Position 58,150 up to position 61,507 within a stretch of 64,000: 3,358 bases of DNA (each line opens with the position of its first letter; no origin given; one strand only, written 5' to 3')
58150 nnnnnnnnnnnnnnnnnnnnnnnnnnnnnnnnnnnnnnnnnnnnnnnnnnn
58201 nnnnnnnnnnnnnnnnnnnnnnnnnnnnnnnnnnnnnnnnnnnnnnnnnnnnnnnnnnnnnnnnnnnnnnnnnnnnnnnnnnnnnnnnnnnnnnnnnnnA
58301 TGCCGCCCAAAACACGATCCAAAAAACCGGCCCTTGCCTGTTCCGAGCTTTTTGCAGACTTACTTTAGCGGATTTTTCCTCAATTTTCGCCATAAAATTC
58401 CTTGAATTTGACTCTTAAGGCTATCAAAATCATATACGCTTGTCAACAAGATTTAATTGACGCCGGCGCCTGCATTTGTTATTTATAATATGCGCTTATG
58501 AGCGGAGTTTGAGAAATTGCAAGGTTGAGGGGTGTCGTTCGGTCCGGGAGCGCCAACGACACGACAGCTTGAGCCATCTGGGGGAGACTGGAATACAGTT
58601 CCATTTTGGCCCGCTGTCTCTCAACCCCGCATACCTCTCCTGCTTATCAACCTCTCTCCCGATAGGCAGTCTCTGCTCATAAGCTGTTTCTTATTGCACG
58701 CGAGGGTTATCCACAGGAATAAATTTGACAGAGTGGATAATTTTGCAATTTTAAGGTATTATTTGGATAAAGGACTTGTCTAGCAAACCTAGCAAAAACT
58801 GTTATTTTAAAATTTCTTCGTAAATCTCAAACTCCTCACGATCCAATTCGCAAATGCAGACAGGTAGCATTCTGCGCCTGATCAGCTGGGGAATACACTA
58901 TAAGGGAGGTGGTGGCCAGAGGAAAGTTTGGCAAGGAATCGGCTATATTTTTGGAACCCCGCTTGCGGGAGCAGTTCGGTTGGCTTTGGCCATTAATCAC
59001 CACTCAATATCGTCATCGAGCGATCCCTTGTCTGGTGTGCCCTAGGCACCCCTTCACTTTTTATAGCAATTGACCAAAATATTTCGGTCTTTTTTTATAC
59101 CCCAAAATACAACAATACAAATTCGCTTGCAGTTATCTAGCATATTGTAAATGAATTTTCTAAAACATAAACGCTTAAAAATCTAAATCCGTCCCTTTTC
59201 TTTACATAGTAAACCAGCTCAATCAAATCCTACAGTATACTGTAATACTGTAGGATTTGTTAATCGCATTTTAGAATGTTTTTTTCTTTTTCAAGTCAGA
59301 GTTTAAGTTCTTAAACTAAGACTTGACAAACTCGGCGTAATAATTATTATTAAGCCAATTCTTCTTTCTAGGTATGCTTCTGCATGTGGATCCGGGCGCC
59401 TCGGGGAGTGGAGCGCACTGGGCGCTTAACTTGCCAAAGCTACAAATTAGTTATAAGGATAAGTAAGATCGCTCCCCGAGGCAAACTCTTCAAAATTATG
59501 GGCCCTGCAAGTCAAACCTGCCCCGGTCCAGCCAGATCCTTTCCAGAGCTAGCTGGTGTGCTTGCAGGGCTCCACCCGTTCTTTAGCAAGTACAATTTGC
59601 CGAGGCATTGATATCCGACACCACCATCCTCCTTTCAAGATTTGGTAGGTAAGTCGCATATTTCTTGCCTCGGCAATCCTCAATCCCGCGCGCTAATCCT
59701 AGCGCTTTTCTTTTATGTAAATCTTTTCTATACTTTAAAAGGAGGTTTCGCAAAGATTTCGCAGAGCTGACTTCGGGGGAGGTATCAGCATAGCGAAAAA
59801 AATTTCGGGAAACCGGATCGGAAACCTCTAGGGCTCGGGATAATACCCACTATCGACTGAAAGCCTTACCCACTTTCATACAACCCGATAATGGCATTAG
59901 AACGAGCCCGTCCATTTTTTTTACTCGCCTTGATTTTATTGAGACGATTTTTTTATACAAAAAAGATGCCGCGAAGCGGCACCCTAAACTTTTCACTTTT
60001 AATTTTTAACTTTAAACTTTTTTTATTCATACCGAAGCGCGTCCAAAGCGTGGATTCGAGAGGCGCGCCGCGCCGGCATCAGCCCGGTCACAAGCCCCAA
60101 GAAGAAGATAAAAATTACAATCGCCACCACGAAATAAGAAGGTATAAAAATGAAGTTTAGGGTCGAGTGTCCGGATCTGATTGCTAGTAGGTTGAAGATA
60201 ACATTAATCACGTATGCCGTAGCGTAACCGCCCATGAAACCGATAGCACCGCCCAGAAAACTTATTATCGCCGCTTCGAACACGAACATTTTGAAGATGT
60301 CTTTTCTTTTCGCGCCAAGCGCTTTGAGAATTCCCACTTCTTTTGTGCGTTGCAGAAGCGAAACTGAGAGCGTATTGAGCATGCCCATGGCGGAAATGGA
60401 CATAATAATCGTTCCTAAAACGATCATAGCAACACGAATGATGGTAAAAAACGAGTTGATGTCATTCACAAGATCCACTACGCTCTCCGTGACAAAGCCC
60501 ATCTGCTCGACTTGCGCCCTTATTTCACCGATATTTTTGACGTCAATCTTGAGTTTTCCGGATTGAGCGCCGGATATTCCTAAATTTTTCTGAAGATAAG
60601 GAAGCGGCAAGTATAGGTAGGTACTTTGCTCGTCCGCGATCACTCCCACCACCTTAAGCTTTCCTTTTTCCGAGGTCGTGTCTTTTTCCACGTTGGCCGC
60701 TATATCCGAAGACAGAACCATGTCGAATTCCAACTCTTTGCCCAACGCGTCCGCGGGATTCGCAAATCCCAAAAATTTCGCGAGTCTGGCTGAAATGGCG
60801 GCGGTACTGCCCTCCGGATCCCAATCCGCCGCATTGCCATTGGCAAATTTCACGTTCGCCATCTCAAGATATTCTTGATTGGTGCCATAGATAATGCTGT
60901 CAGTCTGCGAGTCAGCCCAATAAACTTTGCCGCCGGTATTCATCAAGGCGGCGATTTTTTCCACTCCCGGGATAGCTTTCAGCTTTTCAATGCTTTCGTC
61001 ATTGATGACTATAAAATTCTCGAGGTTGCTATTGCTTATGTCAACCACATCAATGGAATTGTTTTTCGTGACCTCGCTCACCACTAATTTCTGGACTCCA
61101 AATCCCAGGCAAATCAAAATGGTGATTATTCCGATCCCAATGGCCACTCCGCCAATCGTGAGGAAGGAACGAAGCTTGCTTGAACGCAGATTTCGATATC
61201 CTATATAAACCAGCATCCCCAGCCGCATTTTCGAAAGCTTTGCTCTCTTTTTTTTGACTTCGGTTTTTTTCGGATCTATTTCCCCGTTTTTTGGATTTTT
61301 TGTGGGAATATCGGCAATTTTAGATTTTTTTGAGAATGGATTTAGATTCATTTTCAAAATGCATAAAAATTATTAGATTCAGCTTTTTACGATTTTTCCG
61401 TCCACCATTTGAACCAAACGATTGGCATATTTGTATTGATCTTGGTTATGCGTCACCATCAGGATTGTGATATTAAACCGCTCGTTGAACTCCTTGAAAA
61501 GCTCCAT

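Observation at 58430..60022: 1.6 kb gene-free region with GC-rich stem-rich blocks, a DnaA-box pair and a perfect 13-bp-arm palindrome: candidate ncRNA cluster and/or origin-like region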

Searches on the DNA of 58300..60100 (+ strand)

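Call 4: search_rna_families(source=window, start=58300, end=60100, threshold=evalue, max_evalue=10, show_alignments=4)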
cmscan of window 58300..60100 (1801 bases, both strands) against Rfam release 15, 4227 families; matches with E-value up to 10: 7.
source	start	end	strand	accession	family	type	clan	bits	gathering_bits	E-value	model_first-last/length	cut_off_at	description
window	59036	59098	+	RF02676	Esr41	Gene; sRNA;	-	20.1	102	0.69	1-74/74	no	Enterohemorrhagic E. coli sRNA 41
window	59915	59992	+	RF02900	AaHKsRNA82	Gene; sRNA;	-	19.8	51.4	7.5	1-81/81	no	Aggregatibacter sRNA 82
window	59916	60059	-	RF02082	STnc540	Gene; sRNA;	-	18.4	38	0.46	1-202/202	no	Enterobacterial sRNA STnc540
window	59504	59610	-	RF02955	EGFOA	Gene; sRNA;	-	15.4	37.7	9.2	1-108/108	no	EGFOA RNA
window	59952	60025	-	RF00558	L20_leader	Cis-reg; leader;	-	15.4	58.7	9.2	1-127/127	no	Ribosomal protein L20 leader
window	59225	59258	-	RF04149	MIR447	Gene; miRNA;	-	14.1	200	7.9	1-236/236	no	MIR447 microRNA precursor family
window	59282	59313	+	RF02147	MEG8_3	Gene; lncRNA;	-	13.2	40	3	1-66/66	no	Maternally expressed 8 exon 3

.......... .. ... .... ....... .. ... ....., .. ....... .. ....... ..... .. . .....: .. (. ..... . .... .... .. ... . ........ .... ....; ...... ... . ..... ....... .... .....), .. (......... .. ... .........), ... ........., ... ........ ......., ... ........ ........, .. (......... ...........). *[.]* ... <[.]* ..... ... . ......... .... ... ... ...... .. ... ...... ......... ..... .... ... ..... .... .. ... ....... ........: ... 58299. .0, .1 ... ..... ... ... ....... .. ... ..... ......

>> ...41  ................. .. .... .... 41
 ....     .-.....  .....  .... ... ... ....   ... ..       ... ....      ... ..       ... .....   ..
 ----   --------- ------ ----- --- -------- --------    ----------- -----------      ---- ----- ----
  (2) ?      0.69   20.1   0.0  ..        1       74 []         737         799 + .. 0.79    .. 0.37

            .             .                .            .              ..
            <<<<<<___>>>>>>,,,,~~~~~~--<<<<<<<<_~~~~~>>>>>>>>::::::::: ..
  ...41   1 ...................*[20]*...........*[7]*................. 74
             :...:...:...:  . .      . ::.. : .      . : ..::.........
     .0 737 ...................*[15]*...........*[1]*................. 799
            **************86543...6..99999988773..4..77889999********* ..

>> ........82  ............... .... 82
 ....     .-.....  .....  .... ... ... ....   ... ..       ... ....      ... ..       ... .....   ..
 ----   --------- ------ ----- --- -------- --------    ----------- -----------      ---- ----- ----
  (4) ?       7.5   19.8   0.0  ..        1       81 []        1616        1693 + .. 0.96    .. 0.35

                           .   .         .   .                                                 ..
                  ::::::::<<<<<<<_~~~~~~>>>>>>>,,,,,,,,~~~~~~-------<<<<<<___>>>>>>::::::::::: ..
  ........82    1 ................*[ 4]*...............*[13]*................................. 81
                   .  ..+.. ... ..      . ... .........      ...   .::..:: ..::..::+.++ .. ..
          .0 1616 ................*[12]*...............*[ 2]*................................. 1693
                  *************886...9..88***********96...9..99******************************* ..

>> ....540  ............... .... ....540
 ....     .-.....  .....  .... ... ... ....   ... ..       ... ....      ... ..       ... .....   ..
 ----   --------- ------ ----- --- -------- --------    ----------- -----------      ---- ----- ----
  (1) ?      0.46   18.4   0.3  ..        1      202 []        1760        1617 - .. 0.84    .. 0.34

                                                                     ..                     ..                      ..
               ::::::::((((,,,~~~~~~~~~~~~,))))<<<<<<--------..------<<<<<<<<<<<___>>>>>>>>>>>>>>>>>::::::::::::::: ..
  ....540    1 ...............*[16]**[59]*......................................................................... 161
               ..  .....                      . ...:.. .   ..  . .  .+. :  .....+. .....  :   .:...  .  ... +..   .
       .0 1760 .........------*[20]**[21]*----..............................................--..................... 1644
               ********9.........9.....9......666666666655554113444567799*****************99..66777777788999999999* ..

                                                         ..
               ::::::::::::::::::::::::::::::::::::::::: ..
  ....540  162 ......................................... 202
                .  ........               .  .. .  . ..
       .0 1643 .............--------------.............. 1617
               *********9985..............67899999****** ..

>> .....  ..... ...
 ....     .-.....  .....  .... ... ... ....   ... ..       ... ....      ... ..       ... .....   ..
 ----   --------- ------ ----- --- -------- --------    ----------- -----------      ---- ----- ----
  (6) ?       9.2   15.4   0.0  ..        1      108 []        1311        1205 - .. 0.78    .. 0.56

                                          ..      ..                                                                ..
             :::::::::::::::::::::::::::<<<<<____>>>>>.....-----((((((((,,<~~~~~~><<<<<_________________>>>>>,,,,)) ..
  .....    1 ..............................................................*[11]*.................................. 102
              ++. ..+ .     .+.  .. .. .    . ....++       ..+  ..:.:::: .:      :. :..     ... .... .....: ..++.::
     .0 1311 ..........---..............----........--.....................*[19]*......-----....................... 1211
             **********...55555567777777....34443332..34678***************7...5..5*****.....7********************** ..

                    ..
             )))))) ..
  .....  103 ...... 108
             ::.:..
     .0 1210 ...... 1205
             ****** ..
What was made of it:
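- On Rfam families (RNase P, SRP, 6S, tmRNA, riboswitches, group I/II introns and others): The permissive scan of 58300-60100 gave a best E-value of 0.46, with all hits 20-190 bits below threshold, and none to these families (call 4).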

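Call 66: search_dna_similar(query=window:58394-60022:+, collection=phages, mode=distant, max_evalue=0.01, max_rows=10)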
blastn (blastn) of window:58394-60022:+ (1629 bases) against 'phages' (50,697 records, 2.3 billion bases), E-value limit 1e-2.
No match.

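Call 67: search_dna_similar(query=window:58394-60022:+, collection=plasmids, mode=distant, max_evalue=0.01, max_rows=10)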
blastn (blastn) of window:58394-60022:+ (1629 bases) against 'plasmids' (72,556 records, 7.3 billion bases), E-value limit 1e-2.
No match.
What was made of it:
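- Tried and rejected: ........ phages and PLSDB plasmids (calls 66, 67).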

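Call 82: build_rna_model(alignment_id=A4)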
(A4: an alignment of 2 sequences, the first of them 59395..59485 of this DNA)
Model R1 built from alignment A4 (2 sequences, 91 columns); structure: RNAalifold consensus.
model positions 91; base pairs 31; branch points 1; effective number of sequences 0.64; information 0.628 bits per position. Calibrated on 0.2 Mb of random sequence (short: E-values are rough).
structure used (alignment columns):
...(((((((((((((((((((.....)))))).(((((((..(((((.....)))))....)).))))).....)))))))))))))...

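Call 83: build_rna_model(alignment_id=A3)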
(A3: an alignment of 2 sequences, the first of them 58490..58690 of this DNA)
Model R2 built from alignment A3 (2 sequences, 201 columns); structure: RNAalifold consensus.
model positions 201; base pairs 68; branch points 2; effective number of sequences 0.58; information 0.59 bits per position. Calibrated on 0.2 Mb of random sequence (short: E-values are rough).
structure used (alignment columns):
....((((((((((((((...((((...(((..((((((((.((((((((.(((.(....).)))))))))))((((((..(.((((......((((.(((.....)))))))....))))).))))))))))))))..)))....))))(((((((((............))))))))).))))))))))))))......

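Call 84: search_with_rna_model(model_id=R2, sources=[window, L001, L002, L003, L004, L005, L006, L007, L008, L009, L010, L011, L012, L013, L014, L015, L016, L017, L018, L019, L020, L021, L022, L023, L024, L025, L026, L027, L028, L029, L030, L031, L032, L033, L034, L035, L036, L037, L038, L039, L040, L041, L042, L043, L044, L045, L046, L047, L048, L049, L050, L084], max_evalue=10)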
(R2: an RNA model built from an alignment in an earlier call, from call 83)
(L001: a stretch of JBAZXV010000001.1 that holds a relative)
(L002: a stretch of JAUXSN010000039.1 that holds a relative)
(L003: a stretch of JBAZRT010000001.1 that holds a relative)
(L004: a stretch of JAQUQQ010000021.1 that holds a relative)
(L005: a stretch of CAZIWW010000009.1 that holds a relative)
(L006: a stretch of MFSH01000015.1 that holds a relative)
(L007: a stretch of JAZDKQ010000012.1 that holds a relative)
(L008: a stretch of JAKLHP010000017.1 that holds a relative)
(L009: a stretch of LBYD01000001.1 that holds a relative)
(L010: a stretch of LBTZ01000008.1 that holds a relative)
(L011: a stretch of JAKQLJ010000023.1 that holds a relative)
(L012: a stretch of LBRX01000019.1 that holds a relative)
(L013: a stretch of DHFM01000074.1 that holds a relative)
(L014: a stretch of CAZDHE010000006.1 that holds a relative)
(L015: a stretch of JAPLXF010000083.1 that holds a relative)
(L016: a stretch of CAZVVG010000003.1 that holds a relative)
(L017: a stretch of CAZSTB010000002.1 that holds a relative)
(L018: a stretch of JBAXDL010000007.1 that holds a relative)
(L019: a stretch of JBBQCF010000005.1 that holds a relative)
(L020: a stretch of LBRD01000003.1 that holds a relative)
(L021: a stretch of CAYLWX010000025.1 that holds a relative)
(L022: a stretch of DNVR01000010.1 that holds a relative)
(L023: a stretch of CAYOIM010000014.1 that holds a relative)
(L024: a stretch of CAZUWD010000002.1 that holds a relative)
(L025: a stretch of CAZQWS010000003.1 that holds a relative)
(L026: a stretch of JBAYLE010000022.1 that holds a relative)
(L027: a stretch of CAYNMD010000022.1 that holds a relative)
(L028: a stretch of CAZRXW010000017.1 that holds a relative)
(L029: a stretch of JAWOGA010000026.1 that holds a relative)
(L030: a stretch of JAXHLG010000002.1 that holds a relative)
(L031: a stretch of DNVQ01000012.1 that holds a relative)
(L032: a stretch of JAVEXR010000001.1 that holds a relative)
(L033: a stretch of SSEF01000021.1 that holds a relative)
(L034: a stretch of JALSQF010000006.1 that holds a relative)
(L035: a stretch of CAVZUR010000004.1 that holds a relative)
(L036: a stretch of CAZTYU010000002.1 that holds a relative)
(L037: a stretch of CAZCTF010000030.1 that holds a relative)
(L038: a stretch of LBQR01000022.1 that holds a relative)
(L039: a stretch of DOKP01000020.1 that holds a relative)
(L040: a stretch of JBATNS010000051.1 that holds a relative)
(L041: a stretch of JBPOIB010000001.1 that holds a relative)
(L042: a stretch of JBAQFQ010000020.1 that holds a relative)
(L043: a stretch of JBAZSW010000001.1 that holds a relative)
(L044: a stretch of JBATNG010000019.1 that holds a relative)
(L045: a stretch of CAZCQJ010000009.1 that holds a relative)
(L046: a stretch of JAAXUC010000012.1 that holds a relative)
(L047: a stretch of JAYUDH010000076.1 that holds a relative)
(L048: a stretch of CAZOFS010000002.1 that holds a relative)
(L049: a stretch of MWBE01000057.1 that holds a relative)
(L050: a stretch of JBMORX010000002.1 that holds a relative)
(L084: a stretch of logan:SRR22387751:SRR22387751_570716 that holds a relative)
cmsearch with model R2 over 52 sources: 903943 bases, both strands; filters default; matches with E-value up to 10: 5.
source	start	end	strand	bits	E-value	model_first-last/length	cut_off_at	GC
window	58490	58690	+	251.6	2.3e-80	1-201/201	no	0.54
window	58488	58688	-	11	0.46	1-201/201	no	0.54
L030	21072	21160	+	10.1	0.92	1-201/201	no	0.61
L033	15706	15739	-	8.7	2.7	1-201/201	no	0.68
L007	707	750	-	8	4.5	1-201/201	no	0.55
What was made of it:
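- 58494..58684 (.): Block 1: a 191-nt multi-branched fold closed by a 14-bp helix. A perfect TATAAT (58484-58489) sits 5 nt before it on the plus strand and a U-rich tail follows it. The strand is unresolved. A covariance model found no homologue in 0.9 Mb of related loci (call 84).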

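Call 85: search_with_rna_model(model_id=R1, sources=[window, L001, L002, L003, L004, L005, L006, L007, L008, L009, L010, L011, L012, L013, L014, L015, L016, L017, L018, L019, L020, L021, L022, L023, L024, L025, L026, L027, L028, L029, L030, L031, L032, L033, L034, L035, L036, L037, L038, L039, L040, L041, L042, L043, L044, L045, L046, L047, L048, L049, L050, L084], max_evalue=10)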
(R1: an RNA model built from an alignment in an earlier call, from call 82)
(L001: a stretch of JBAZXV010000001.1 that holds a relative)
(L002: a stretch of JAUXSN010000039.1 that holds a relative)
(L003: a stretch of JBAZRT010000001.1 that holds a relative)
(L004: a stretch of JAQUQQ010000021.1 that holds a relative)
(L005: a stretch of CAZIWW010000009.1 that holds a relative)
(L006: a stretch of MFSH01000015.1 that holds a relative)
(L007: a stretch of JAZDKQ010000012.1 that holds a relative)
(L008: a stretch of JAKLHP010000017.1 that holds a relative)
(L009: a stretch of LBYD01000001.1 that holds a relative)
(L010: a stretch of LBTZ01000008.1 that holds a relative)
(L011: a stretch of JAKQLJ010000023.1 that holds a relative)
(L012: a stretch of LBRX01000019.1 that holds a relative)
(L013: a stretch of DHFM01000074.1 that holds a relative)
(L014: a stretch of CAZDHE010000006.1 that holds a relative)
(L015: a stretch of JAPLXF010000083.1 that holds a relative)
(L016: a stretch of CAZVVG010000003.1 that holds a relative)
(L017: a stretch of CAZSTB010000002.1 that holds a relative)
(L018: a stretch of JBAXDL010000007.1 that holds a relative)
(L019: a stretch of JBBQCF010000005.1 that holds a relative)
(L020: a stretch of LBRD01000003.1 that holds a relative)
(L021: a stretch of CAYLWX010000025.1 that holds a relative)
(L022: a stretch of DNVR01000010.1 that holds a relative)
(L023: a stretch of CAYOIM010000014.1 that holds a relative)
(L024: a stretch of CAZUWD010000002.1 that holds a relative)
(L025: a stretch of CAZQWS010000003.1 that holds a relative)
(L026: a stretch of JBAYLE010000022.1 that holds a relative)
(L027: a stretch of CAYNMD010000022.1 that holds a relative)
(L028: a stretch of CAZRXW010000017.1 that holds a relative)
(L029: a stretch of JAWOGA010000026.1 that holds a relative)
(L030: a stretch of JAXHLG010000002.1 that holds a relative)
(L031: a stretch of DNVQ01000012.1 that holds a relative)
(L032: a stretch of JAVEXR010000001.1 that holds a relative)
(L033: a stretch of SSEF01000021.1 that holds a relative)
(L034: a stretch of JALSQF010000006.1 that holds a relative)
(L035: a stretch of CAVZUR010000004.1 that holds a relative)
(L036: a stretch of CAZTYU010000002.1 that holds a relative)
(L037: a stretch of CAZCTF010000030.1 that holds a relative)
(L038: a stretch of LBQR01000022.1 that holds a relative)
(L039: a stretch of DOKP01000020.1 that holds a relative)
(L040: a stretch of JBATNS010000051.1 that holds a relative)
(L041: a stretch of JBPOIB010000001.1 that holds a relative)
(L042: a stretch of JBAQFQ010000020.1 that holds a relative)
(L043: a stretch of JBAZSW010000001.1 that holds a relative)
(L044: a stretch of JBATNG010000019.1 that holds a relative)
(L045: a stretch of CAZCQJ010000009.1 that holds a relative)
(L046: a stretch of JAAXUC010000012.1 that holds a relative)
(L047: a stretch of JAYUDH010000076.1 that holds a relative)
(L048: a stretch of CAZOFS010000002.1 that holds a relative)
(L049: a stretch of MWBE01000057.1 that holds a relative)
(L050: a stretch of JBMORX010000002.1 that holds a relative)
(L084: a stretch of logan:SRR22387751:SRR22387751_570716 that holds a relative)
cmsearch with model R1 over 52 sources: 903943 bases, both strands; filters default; matches with E-value up to 10: 3.
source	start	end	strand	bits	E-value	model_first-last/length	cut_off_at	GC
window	59395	59485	+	118.4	3.1e-27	1-91/91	no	0.53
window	59395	59485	-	15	2.6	1-91/91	no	0.53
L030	5142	5238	-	13.7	5.4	1-91/91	no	0.59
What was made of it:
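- Tried and rejected: Single-sequence covariance models for block 1 and SL1 (calls 82-85).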

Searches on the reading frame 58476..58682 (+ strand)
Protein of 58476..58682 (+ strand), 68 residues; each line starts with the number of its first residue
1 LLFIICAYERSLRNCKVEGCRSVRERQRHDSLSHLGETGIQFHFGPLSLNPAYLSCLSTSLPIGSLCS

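Call 45: search_protein_families(library=pfam, proteins=[window:58476-58682:+], max_evalue=1)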
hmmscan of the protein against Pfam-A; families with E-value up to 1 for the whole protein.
window:58476-58682:+ (68 aa): 0 families

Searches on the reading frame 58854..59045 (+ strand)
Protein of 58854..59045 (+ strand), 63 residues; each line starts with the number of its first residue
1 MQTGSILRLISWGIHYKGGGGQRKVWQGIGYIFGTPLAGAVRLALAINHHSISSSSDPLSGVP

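Call 45: search_protein_families(library=pfam, proteins=[window:58854-59045:+], max_evalue=1)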
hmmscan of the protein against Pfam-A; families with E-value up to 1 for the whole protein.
window:58854-59045:+ (63 aa): 0 families

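Call 77: find_homologous_proteins(query=window:58854-59042:+, max_evalue=0.01)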
Query window:58854-59042:+: no candidate shares three 5-residue words with the query. No homologue found.
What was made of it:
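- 58850..59045 (+): Block 2: a GC-rich stretch with no significant structure. It coincides with a 63-aa ORF (58854-59045) that has no Shine-Dalgarno sequence. It has no homologue among 5.8 billion proteins (call 77) and no Pfam hit (call 45).
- There are no Pfam hits and no homologue among 5.8 billion proteins (calls 45, 77).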

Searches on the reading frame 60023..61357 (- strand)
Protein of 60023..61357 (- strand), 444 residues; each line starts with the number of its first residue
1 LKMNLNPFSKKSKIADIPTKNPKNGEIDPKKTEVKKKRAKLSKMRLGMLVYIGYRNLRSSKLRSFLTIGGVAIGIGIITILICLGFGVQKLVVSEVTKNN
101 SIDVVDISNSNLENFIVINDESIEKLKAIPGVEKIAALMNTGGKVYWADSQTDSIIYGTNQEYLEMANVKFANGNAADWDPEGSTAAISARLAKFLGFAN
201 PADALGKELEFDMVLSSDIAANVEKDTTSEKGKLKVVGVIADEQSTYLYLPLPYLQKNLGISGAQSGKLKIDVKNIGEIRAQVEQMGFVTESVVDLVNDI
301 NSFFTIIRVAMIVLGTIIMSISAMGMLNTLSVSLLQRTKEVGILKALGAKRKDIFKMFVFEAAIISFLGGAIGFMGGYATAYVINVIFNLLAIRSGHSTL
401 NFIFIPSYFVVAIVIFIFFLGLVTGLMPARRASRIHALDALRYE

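Call 7: search_protein_families(library=pfam, proteins=[window:60023-61357:-])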
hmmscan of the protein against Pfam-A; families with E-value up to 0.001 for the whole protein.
window:60023-61357:- (444 aa): 2 families
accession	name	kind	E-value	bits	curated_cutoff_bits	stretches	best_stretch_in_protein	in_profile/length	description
PF02687.27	FtsX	-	3.7e-21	75.8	25.5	1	313-436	2-119/120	FtsX-like permease C-terminal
PF12704.14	MacB_PCD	-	2.9e-20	73.9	27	1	64-263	1-181/207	MacB-like periplasmic core domain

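Call 28: find_encoding_contigs(protein=window:60023-61357:-, flank=10000, max_places=10)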
Protein window:60023-61357:- (444 aa): no gene with exactly this product is on record in the collection.
